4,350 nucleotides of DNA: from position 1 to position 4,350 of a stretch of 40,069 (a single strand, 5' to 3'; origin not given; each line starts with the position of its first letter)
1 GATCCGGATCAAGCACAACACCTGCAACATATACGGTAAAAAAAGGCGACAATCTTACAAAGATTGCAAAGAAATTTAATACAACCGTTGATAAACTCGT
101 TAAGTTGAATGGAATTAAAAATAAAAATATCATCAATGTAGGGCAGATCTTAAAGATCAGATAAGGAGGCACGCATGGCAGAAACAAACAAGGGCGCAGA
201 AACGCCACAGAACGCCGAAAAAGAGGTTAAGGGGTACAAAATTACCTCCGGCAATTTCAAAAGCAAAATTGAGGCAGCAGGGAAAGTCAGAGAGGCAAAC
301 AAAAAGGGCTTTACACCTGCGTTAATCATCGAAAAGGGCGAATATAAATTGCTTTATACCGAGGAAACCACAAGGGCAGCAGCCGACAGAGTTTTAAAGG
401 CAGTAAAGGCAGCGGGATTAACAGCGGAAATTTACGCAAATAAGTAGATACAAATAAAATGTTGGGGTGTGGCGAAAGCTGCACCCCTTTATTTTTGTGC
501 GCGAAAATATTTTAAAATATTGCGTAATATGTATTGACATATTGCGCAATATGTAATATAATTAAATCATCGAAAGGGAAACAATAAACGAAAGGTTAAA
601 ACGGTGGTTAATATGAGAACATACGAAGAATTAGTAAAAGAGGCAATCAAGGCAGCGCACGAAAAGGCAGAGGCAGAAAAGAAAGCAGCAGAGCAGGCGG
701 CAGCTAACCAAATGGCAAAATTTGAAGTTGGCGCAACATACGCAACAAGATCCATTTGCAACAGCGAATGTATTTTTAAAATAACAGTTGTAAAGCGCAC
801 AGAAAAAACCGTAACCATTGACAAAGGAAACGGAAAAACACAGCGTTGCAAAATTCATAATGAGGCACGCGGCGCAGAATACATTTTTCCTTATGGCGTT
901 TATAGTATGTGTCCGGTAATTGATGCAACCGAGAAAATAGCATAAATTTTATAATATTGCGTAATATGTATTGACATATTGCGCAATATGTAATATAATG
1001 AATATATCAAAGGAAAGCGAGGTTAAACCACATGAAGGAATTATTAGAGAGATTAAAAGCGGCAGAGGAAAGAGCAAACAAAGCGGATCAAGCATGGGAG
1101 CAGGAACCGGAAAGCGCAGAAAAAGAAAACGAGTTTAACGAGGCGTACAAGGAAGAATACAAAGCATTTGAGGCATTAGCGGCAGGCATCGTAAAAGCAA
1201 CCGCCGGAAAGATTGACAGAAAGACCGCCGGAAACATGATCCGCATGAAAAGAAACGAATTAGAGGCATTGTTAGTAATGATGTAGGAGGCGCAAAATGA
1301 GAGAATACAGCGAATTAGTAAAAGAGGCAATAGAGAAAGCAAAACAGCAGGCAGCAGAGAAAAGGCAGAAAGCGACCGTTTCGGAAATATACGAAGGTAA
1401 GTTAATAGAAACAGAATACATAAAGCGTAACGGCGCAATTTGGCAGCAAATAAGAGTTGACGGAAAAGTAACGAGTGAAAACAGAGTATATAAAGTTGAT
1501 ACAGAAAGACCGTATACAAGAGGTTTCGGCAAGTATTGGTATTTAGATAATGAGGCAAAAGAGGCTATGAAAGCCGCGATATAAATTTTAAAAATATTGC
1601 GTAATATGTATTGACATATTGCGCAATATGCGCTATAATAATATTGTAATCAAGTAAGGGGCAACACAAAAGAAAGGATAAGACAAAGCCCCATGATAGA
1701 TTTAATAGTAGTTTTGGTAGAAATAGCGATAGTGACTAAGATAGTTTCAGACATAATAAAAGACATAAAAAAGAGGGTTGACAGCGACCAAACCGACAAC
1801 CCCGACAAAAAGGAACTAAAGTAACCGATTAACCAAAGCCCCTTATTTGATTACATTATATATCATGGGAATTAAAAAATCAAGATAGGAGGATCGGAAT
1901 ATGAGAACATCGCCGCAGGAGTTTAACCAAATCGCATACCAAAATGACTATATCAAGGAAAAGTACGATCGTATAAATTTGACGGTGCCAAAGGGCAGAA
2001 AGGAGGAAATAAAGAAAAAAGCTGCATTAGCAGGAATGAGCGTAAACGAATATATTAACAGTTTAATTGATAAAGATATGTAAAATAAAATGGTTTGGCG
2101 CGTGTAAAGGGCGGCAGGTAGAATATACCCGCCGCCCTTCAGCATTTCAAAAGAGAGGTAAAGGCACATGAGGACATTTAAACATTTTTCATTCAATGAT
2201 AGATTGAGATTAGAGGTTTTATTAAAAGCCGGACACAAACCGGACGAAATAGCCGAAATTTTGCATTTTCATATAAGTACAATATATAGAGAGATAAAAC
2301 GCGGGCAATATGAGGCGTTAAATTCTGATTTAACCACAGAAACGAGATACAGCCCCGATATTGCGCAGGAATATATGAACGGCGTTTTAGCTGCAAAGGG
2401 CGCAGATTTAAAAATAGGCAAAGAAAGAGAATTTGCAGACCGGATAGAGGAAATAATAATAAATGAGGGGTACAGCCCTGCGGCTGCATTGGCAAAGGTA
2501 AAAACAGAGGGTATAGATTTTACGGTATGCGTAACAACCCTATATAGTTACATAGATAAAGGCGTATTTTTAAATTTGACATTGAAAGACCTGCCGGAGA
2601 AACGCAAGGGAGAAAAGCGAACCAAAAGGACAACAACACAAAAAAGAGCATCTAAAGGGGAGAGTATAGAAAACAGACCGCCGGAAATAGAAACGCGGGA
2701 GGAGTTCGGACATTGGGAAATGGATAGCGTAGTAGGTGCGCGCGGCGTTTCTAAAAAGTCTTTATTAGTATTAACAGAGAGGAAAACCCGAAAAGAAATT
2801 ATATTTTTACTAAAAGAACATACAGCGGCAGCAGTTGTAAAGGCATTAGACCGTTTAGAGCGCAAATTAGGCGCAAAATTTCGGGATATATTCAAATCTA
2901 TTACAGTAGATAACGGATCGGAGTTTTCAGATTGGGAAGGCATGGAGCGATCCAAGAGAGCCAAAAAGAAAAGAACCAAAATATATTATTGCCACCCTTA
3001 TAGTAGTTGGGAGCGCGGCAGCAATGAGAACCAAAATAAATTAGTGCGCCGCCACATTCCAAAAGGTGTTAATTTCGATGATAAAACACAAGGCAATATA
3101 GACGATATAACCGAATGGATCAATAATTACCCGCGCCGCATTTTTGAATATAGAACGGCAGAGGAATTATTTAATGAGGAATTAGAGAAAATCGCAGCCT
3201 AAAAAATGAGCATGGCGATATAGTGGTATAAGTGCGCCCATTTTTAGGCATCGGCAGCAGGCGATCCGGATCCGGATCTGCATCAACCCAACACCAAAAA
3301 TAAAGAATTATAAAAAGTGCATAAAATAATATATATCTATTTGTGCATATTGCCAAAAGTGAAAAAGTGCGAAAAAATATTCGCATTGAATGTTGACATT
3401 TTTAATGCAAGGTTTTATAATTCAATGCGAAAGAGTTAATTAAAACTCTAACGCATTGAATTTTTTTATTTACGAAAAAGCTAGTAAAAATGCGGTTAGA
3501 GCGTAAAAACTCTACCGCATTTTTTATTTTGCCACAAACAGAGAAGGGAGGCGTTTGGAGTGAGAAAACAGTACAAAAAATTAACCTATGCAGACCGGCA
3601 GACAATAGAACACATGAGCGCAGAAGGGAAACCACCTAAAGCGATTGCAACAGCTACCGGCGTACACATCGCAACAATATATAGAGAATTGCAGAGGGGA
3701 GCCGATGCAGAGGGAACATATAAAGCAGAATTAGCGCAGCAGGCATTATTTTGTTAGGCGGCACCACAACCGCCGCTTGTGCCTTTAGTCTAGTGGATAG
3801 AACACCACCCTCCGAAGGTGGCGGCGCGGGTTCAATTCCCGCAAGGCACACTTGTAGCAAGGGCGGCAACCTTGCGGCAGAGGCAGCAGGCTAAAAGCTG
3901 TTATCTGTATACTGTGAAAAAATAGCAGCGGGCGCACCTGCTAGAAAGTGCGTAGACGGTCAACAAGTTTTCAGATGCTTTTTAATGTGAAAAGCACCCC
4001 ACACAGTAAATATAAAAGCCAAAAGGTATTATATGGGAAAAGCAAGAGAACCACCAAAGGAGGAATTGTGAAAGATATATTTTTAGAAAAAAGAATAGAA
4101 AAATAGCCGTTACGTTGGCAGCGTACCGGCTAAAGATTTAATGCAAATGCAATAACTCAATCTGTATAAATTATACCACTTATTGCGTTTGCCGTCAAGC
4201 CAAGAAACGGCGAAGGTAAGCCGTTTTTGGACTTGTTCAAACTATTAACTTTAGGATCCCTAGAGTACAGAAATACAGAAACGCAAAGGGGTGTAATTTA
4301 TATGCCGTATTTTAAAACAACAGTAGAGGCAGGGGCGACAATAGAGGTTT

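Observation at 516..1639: One consensus promoter with two palindromic operators, present in three near-identical copies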

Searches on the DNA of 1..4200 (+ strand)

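Call 7: search_dna_similar(query=window:1-4200:+, collection=phages, mode=distant)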
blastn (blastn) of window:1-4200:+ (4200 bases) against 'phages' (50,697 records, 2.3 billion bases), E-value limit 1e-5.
Records with a match: 5; places in all: 5; records where one place covers at least 80% of the query: 0.
Best place of each record, by identity: 80-90% 1; 60-80% 4.
By first word of the organism name: Bacteriophage 3; Clostridium 1; Dulem 1.
By host as written in the record: - 3; Enterocloster clostridioformis 1; Propithecus coquereli 1.
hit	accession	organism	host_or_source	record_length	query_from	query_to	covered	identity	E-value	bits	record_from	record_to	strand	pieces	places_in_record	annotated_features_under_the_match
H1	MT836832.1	Bacteriophage sp.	human fecal samples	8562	2223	3087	21%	63.9%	1e-25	125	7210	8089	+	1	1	record has no annotation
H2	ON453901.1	Clostridium phage Saumur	Enterocloster clostridioformis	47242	2411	3183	18%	62.9%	2e-11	79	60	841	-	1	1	transposase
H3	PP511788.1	Dulem virus 34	Propithecus coquereli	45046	2889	3079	5%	70.3%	1e-13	87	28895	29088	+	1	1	RNAseH protein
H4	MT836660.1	Bacteriophage sp.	human fecal samples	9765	3909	3993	2%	80.7%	8e-10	74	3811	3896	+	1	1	record has no annotation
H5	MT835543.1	Bacteriophage sp.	human fecal samples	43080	2643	2725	2%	78.6%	3e-8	68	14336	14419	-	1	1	record has no annotation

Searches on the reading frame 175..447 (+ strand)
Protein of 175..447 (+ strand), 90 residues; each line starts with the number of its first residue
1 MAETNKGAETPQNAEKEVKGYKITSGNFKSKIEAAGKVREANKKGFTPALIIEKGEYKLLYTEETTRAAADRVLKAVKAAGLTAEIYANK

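Call 10: search_protein_families(library=pfam, max_evalue=0.1, proteins=[window:175-447:+])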
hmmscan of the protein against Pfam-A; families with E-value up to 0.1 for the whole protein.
window:175-447:+ (90 aa): 1 family
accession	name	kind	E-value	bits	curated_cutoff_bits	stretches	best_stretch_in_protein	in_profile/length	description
PF05036.18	SPOR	-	1e-05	26.2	21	1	19-86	3-74/76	SPOR domain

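Call 11: search_protein_families(library=phrogs, max_evalue=0.01, proteins=[window:175-447:+])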
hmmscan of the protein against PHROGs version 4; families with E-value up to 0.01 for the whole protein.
window:175-447:+ (90 aa): 0 families

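Call 48: search_protein_families(library=padloc, max_evalue=0.01, proteins=[window:175-447:+])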
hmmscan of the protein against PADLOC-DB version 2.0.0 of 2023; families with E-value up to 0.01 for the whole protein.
window:175-447:+ (90 aa): 0 families

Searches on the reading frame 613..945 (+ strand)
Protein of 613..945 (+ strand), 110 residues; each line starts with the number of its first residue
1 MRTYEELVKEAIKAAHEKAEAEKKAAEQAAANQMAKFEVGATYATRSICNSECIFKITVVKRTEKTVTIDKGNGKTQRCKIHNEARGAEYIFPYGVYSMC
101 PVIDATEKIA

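Call 10: search_protein_families(library=pfam, max_evalue=0.1, proteins=[window:613-945:+])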
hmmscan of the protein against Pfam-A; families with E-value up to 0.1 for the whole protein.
window:613-945:+ (110 aa): 1 family
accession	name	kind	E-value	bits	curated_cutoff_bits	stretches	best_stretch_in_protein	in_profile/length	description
PF25779.1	Tubulin-bind_CPAP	-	0.094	13.5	22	0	2-33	16-47/66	CPAP, tubulin-binding region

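Call 11: search_protein_families(library=phrogs, max_evalue=0.01, proteins=[window:613-945:+])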
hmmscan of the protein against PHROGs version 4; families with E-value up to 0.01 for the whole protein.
window:613-945:+ (110 aa): 0 families

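Call 48: search_protein_families(library=padloc, max_evalue=0.01, proteins=[window:613-945:+])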
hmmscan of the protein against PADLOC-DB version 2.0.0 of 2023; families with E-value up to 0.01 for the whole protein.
window:613-945:+ (110 aa): 1 family
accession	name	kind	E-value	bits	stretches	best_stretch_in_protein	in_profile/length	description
PDLC02566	PglZ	-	0.0051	13.1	1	25-88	642-708/774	PglZ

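Call 49: search_protein_families(library=ncbifam, max_evalue=0.01, proteins=[window:613-945:+])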
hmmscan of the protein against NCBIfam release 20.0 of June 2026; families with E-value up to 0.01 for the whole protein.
window:613-945:+ (110 aa): 0 families

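Call 62: find_homologous_proteins(query=window:613-945:+)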
Query window:613-945:+ (110 aa): 57 proteins with E <= 0.001 among 83 candidates.
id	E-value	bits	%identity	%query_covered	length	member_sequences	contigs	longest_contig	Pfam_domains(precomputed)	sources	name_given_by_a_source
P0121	2.4e-64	232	100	100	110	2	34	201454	-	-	-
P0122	5.4e-64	231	99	100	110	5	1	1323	-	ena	-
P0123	1.0e-63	230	99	100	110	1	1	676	-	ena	-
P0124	8.9e-63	227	97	100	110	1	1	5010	-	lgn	-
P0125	7.9e-60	217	94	100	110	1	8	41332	-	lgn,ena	-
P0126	3.2e-56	206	89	100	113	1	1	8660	-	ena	-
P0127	1.3e-55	204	87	100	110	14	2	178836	-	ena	-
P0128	1.5e-52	194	82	100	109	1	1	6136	-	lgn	-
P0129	2.0e-52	193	82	100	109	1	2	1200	-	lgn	-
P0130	2.0e-50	187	80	100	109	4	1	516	-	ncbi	-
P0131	7.2e-49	182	83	100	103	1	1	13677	-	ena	-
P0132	4.8e-44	167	100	70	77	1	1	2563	-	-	-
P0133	7.9e-40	153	70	100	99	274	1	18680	-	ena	-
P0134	5.3e-39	150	69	100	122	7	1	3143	-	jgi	-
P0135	6.4e-39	150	68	100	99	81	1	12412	-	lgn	-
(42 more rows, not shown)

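Call 69: predict_structure(alignment_id=A3)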
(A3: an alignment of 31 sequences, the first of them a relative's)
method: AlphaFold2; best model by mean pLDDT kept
length: 110 residues; sequences in the alignment: 31
mean_pLDDT: 87.7   pTM: 0.65
mean pLDDT of the five models: 87.7, 86.7, 85.4, 85.1, 85.0
residues with pLDDT >= 90: 59; 70-90: 42; 50-70: 9; < 50: 0
segments of 3 or more residues with pLDDT < 50: none
pLDDT, mean of each block of 10 residues (from residue 1): 80 86 74 83 93 94 96 94 86 90 89
secondary structure, 60 per line:
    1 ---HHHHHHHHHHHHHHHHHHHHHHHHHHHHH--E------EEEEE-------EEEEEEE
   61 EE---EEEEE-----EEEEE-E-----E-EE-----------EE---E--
elements in order: H4-32 E42-46 E54-62 E66-70 E76-80

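Call 71: fold_search(model_id=the predicted structure, library=pdb)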
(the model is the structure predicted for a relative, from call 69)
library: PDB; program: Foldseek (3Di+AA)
matches with E <= 10: 637; with E <= 0.001: 0
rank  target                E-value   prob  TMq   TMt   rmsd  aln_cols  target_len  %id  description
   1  8q6t_H                3.1e-01  0.82  0.27  0.02   6.9        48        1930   27  Helical reconstruction of the relaxed thick filament from FIB milled left ventricular mouse myofibrils (released 2023-11-01)
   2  8g4l_AY               4.9e-01  0.80  0.28  0.04   4.0        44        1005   23  Cryo-EM structure of the human cardiac myosin filament (released 2023-11-01)
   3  7uwz_MODEL_1_A        6.5e-01  0.89  0.30  0.50   3.3        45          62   20  NMR solution structure of the De novo designed small beta-barrel protein 33_bp_sh3 (released 2023-03-22)
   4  8qyq_A                7.7e-01  0.66  0.26  0.05   5.0        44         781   25  Beta-cardiac myosin S1 fragment in the pre-powerstroke state complexed to Mavacamten (released 2023-12-13)
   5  2vyt_A                8.1e-01  0.80  0.27  0.15   4.4        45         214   20  The MBT repeats of human SCML2 bind to peptides containing mono methylated lysine. (released 2008-08-05)
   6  9e8k_E                8.1e-01  0.23  0.26  0.10  10.2       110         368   12  Nub1/Fat10-processing human 26S proteasome with Rpt6 at top of spiral staircase (AAA+ motor locally refined) (released 2024-12-04)
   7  4edu_A                9.1e-01  0.77  0.27  0.15   4.4        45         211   20  The MBT repeats of human SCML2 in a complex with histone H2A peptide (released 2012-09-19)
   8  9yop_B                9.1e-01  0.47  0.26  0.04   7.8        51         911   22  Cryo-EM structure of human beta-cardiac myosin in the interacting-heads motif and S2-FH docked state (released 2026-04-08)
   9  2biv_A                9.6e-01  0.75  0.27  0.15   4.4        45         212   20  Crystal structure of the wild-type MBT domains of Human SCML2 (released 2005-02-08)
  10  1wjr_MODEL_1_A        9.6e-01  0.51  0.29  0.25   4.8        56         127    9  Solution structure of the 2nd mbt domain from human KIAA1617 protein (released 2004-11-29)
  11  9u4m_E                1.1e+00  0.30  0.30  0.11  10.2       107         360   10  Focused refinement of 19S in the substrate-engaged human 26S proteasome bound to midnolin with RPT6 at top of spiral s (released 2026-03-25)
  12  1oi1                  1.1e+00  0.72  0.27  0.15   4.4        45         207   20  Crystal Structure of the MBT domains of Human SCML2 (released 2003-06-15)
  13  2biv_C                1.2e+00  0.69  0.27  0.16   4.6        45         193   20  Crystal structure of the wild-type MBT domains of Human SCML2 (released 2005-02-08)
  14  1ts9                  1.2e+00  0.20  0.25  0.27   8.1        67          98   22  Crystal Structure of the Archaeal Homolog of Human RNase P Protein Rpp29 from Archaeoglobus fulgidus (released 2004-10-12)
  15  3fa8_A                1.2e+00  0.13  0.24  0.20   7.0        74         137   14  Crystal structure of the apo R132K:Y134F:R111L:L121E mutant of cellular retinoic acid-binding protein II at 1.78 angst (released 2009-10-27)
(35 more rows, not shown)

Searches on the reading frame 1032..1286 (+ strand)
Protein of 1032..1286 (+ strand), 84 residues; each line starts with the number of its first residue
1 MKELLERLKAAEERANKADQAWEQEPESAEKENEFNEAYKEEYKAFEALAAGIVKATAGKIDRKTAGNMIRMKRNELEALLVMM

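Call 10: search_protein_families(library=pfam, max_evalue=0.1, proteins=[window:1032-1286:+])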
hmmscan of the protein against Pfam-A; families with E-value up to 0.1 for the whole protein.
window:1032-1286:+ (84 aa): 1 family
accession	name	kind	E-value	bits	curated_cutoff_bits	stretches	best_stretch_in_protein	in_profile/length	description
PF16752.10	TBCC_N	-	0.072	13.8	27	1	4-80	3-77/115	Tubulin-specific chaperone C N-terminal domain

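Call 11: search_protein_families(library=phrogs, max_evalue=0.01, proteins=[window:1032-1286:+])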
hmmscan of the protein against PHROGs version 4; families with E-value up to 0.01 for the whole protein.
window:1032-1286:+ (84 aa): 0 families

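Call 48: search_protein_families(library=padloc, max_evalue=0.01, proteins=[window:1032-1286:+])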
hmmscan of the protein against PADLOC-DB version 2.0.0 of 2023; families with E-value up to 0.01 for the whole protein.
window:1032-1286:+ (84 aa): 0 families

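Call 49: search_protein_families(library=ncbifam, max_evalue=0.01, proteins=[window:1032-1286:+])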
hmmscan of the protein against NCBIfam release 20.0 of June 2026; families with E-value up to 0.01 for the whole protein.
window:1032-1286:+ (84 aa): 0 families

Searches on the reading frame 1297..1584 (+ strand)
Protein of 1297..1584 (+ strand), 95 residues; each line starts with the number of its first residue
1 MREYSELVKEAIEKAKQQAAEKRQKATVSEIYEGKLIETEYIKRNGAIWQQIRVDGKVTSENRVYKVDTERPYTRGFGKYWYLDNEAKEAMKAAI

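Call 10: search_protein_families(library=pfam, max_evalue=0.1, proteins=[window:1297-1584:+])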
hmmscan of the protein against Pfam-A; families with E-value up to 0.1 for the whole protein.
window:1297-1584:+ (95 aa): 4 families
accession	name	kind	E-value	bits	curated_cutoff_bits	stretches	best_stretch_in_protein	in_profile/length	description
PF00250.24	Forkhead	-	3e-05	24.5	27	1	3-91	6-87/88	Forkhead domain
PF00061.29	Lipocalin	-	0.0087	16.7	23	1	17-85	16-85/145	Lipocalin / cytosolic fatty-acid binding protein family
PF10557.15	Cullin_Nedd8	-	0.031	14.8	36.9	1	4-45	22-60/63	Cullin protein neddylation domain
PF04883.17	HK97-gp10_like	-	0.086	14.2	21.4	1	9-73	11-71/78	Bacteriophage HK97-gp10, putative tail-component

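Call 11: search_protein_families(library=phrogs, max_evalue=0.01, proteins=[window:1297-1584:+])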
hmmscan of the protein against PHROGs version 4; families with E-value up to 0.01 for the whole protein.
window:1297-1584:+ (95 aa): 0 families

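Call 48: search_protein_families(library=padloc, max_evalue=0.01, proteins=[window:1297-1584:+])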
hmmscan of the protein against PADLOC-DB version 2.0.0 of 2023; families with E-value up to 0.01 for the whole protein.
window:1297-1584:+ (95 aa): 0 families

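Call 49: search_protein_families(library=ncbifam, max_evalue=0.01, proteins=[window:1297-1584:+])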
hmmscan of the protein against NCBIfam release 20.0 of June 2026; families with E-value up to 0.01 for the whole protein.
window:1297-1584:+ (95 aa): 0 families

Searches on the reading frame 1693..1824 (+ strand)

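Call 10: search_protein_families(library=pfam, max_evalue=0.1, proteins=[window:1693-1824:+])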
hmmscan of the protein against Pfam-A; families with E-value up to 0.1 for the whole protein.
window:1693-1824:+ (43 aa): 1 family
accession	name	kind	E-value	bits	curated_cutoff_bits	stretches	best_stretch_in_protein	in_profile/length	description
PF10104.14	Brr6_like_C_C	-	0.067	13.4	25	1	2-36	8-42/133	Di-sulfide bridge nucleocytoplasmic transport domain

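Call 11: search_protein_families(library=phrogs, max_evalue=0.01, proteins=[window:1693-1824:+])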
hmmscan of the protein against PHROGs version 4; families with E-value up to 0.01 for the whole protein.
window:1693-1824:+ (43 aa): 1 family
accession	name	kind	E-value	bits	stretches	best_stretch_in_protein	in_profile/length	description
phrog_5469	-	unknown function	0.0076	17.7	1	5-39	14-48/54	-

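Call 48: search_protein_families(library=padloc, max_evalue=0.01, proteins=[window:1693-1824:+])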
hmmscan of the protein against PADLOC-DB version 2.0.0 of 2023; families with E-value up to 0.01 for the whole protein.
window:1693-1824:+ (43 aa): 0 families

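Call 49: search_protein_families(library=ncbifam, max_evalue=0.01, proteins=[window:1693-1824:+])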
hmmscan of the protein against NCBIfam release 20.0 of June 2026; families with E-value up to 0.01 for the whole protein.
window:1693-1824:+ (43 aa): 0 families
